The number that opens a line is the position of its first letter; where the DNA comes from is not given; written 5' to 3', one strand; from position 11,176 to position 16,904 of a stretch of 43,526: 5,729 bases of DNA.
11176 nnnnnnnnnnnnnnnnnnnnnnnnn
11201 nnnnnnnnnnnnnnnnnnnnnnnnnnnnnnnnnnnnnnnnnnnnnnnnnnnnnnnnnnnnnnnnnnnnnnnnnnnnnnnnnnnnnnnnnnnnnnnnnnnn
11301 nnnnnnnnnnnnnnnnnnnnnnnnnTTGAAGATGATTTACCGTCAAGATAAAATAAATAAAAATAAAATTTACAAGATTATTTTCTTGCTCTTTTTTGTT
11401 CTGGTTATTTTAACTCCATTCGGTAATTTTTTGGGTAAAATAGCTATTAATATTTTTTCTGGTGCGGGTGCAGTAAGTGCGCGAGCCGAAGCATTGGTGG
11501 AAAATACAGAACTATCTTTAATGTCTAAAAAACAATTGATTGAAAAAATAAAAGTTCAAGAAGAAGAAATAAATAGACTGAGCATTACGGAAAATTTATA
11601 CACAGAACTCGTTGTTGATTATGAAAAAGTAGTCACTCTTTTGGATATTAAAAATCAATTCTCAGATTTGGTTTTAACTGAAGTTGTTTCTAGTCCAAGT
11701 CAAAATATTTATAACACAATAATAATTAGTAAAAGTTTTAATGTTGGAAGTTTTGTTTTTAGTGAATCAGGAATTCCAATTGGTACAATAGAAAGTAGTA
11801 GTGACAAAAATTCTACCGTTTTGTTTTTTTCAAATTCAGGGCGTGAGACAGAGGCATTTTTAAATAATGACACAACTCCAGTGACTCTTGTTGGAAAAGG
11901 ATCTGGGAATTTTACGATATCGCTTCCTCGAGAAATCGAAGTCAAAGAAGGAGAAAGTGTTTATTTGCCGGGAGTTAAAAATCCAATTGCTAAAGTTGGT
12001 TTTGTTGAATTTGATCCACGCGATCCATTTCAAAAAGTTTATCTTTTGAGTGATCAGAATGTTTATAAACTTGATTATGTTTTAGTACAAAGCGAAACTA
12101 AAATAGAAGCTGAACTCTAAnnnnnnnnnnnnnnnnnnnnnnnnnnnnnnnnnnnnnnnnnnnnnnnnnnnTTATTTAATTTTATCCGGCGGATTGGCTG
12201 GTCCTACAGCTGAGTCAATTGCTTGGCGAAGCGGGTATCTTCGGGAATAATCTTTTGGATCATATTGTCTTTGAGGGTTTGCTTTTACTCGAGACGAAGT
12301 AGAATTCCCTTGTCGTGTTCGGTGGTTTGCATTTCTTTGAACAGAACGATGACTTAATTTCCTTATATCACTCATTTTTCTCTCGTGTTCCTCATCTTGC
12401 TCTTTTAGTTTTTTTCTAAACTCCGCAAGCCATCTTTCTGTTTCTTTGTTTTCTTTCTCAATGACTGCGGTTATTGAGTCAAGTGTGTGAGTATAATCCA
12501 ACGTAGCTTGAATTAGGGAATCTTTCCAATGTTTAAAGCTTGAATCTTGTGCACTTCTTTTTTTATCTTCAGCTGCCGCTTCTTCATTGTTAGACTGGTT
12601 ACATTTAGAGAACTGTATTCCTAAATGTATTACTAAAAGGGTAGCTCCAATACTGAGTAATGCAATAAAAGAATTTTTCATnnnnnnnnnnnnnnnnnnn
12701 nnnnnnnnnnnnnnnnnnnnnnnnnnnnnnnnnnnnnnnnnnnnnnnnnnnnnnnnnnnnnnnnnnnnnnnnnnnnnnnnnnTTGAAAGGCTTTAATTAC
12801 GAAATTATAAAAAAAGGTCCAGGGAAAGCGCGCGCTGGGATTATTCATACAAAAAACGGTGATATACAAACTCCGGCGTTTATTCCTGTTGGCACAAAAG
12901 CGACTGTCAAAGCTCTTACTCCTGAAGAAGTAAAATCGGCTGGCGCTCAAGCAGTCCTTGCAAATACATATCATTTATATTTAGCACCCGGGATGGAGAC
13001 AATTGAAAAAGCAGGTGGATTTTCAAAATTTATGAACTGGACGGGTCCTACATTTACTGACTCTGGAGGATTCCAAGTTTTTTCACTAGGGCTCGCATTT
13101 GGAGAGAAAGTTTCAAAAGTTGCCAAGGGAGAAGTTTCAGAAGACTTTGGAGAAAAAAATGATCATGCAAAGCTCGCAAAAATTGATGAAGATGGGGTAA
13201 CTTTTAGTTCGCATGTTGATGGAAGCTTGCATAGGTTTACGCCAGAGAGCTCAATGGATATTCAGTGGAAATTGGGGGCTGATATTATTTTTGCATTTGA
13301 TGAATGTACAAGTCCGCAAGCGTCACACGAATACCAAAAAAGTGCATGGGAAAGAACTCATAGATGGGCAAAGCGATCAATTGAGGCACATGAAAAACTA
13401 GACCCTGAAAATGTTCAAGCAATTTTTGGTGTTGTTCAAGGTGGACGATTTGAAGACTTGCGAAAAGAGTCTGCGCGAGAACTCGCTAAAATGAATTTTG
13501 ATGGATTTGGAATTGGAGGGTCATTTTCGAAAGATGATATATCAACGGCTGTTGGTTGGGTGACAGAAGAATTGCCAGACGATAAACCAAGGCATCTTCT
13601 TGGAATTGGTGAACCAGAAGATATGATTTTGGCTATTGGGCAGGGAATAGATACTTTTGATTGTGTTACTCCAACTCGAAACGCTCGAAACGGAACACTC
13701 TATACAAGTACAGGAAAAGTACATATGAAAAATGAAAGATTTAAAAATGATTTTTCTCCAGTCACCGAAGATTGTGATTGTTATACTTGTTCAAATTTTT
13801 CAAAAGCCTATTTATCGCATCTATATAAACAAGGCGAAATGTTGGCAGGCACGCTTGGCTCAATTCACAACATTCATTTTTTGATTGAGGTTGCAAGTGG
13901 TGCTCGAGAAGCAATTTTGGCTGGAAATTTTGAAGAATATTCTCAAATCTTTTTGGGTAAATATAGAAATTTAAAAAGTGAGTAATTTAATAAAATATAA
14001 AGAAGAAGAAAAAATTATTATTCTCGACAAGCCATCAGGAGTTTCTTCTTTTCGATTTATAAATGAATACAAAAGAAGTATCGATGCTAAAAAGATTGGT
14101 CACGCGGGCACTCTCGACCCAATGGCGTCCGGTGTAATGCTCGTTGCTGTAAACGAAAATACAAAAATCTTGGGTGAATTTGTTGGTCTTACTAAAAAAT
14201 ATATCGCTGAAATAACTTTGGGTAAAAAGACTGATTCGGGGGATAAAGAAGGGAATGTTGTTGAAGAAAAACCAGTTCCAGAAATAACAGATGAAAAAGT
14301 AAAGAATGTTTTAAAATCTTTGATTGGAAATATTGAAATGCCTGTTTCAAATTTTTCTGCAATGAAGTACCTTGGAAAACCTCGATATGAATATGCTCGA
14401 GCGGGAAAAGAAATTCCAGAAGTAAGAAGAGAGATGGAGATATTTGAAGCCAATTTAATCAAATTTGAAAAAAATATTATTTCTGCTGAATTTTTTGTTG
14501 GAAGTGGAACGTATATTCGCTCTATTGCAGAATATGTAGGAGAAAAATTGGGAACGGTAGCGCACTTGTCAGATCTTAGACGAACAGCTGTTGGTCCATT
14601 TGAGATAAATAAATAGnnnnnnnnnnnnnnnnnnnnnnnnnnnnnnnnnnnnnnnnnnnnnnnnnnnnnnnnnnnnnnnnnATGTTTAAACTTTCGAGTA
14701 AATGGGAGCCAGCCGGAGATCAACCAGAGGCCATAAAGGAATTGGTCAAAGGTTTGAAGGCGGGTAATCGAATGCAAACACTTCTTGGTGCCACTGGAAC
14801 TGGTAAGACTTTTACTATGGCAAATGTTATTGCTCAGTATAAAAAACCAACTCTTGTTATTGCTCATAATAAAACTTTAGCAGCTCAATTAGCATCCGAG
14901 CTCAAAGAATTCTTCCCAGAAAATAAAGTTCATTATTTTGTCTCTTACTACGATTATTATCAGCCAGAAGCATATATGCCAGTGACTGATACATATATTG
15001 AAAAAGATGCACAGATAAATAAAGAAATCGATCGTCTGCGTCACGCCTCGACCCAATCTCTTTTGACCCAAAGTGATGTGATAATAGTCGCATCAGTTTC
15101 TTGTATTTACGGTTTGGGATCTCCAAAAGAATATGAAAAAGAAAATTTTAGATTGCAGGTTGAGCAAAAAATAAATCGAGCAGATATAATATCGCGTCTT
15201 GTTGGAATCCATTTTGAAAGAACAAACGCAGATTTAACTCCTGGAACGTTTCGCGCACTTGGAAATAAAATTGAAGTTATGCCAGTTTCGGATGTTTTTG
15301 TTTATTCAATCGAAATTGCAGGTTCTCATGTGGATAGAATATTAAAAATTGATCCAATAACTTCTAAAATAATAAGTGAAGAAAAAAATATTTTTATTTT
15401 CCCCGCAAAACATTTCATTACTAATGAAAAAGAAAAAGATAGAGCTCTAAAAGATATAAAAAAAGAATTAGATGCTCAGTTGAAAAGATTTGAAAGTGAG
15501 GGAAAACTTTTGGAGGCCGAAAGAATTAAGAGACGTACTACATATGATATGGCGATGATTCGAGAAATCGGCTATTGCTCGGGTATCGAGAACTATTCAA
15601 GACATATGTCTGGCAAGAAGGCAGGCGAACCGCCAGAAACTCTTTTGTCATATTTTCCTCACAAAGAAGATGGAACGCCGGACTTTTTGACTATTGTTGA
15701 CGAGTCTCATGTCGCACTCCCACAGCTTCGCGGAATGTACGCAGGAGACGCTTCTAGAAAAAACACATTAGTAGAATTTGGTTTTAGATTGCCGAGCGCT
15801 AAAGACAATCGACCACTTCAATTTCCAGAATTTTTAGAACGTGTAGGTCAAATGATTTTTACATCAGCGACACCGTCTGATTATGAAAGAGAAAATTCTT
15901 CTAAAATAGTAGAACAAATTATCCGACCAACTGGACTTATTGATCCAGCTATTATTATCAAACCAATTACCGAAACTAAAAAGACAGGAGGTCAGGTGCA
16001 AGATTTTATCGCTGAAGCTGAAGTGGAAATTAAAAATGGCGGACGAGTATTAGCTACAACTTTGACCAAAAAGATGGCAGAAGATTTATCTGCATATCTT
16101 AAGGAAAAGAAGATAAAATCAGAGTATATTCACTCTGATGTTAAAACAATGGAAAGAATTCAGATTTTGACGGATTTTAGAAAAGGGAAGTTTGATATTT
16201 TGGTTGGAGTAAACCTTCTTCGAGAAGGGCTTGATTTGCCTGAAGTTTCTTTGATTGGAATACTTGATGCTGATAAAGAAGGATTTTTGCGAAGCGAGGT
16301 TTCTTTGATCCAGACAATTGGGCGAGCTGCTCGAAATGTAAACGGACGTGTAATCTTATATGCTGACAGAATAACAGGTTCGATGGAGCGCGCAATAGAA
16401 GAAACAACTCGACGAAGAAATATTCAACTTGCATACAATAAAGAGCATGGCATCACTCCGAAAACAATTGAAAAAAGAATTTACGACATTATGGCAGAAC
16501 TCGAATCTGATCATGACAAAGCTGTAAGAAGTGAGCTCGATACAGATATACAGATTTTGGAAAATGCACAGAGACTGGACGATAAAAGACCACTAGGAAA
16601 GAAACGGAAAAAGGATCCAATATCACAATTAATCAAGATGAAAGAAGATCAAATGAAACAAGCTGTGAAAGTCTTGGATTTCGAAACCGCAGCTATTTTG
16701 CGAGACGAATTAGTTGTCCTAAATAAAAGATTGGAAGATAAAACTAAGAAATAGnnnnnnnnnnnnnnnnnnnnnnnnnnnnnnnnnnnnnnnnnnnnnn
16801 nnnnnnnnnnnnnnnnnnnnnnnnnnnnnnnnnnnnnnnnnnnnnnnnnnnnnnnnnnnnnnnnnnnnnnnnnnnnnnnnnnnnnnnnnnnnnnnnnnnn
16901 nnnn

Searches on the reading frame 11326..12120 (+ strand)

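Call 25: search_protein_families(library=pfam, proteins=[window:11326-12120:+])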
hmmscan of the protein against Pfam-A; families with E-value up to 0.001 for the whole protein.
window:11326-12120:+ (264 aa): 1 family
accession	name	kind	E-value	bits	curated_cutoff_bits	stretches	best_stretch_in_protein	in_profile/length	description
PF04085.20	MreC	-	2.6e-08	34.2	28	1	120-254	1-145/147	Rod shape-determining protein MreC, barrel core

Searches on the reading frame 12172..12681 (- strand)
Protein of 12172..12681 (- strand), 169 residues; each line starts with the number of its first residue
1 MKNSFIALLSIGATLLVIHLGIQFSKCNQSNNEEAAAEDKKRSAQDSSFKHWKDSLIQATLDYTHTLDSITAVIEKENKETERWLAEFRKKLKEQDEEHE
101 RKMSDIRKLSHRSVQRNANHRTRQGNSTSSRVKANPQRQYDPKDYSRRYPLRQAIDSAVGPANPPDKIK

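Call 26: search_protein_families(library=pfam, proteins=[window:12172-12681:-])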
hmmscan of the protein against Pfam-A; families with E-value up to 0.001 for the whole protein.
window:12172-12681:- (169 aa): 0 families

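Call 40: find_encoding_contigs(protein=window:12172-12681:-, flank=10000, max_places=10)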
Protein window:12172-12681:- (169 aa): 2 contigs read that carry it; 2 places shown.
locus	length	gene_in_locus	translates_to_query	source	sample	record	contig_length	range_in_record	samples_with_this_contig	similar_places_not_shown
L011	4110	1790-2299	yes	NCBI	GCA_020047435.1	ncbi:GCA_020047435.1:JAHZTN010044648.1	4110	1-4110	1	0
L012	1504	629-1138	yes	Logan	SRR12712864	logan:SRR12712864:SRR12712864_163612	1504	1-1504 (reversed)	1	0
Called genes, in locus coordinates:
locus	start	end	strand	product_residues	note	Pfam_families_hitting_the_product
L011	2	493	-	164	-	?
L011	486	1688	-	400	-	PF01702:TGT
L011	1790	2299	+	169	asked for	-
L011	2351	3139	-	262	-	PF04085:MreC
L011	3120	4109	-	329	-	?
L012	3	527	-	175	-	?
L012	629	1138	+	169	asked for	-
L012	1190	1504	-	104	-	?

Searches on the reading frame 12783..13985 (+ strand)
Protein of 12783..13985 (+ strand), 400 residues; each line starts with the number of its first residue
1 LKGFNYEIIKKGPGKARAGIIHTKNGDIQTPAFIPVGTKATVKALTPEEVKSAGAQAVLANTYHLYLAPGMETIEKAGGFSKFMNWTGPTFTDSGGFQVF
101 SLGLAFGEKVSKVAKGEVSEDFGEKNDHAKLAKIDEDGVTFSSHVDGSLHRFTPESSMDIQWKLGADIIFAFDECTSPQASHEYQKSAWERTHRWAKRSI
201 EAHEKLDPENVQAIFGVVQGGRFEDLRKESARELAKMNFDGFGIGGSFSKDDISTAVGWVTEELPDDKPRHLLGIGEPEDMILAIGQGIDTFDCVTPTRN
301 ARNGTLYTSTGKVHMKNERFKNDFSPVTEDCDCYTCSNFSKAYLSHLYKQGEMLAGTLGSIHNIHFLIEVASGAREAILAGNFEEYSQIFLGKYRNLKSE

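Call 26: search_protein_families(library=pfam, proteins=[window:12783-13985:+])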
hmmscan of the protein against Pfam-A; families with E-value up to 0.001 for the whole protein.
window:12783-13985:+ (400 aa): 1 family
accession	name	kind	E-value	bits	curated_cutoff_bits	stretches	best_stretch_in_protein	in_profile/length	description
PF01702.25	TGT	-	3.8e-138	460.8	26.3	1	15-395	2-356/357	Queuine tRNA-ribosyltransferase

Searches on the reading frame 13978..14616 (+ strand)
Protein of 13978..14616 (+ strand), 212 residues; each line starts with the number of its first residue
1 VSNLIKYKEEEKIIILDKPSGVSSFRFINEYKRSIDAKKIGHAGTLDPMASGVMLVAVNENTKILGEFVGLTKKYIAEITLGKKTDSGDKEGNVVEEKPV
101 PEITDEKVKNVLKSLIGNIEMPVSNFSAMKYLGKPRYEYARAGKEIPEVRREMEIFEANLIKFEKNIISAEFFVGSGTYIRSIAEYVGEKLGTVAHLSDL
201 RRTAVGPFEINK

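Call 26: search_protein_families(library=pfam, proteins=[window:13978-14616:+])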
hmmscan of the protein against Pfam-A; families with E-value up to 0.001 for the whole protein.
window:13978-14616:+ (212 aa): 2 families
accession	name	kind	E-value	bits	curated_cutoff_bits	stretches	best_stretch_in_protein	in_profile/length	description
PF01509.24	TruB_N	-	2.6e-44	151.6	27.3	1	32-180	1-149/149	TruB family pseudouridylate synthase (N terminal domain)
PF16198.10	TruB_C_2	-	3.4e-07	30.7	29.3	1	181-210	1-30/66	tRNA pseudouridylate synthase B C-terminal domain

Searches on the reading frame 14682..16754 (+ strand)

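Call 26: search_protein_families(library=pfam, proteins=[window:14682-16754:+])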
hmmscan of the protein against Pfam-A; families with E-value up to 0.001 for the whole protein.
window:14682-16754:+ (690 aa): 7 families
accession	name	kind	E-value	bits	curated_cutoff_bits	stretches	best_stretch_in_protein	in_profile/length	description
PF12344.14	UvrB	-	1.8e-23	82.5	27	1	559-600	1-42/43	Ultra-violet resistance protein B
PF00271.37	Helicase_C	-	9.6e-22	77.8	23.5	1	448-552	10-109/110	Helicase conserved C-terminal domain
PF17757.6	UvrB_inter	-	4.4e-19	68.8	22.9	1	157-245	2-91/91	UvrB interaction domain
PF04851.21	ResIII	-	1.1e-13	51.9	22.5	1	12-135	6-130/164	Type III restriction enzyme, res subunit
PF02151.25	UVR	-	1.8e-07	31.1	21.5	1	650-681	3-34/36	UvrB/uvrC motif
PF00270.35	DEAD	-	1.9e-06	28.2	26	1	14-86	4-79/167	DEAD/DEAH box helicase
PF13604.12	AAA_30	-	6.2e-06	26.5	27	1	13-74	5-66/191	AAA domain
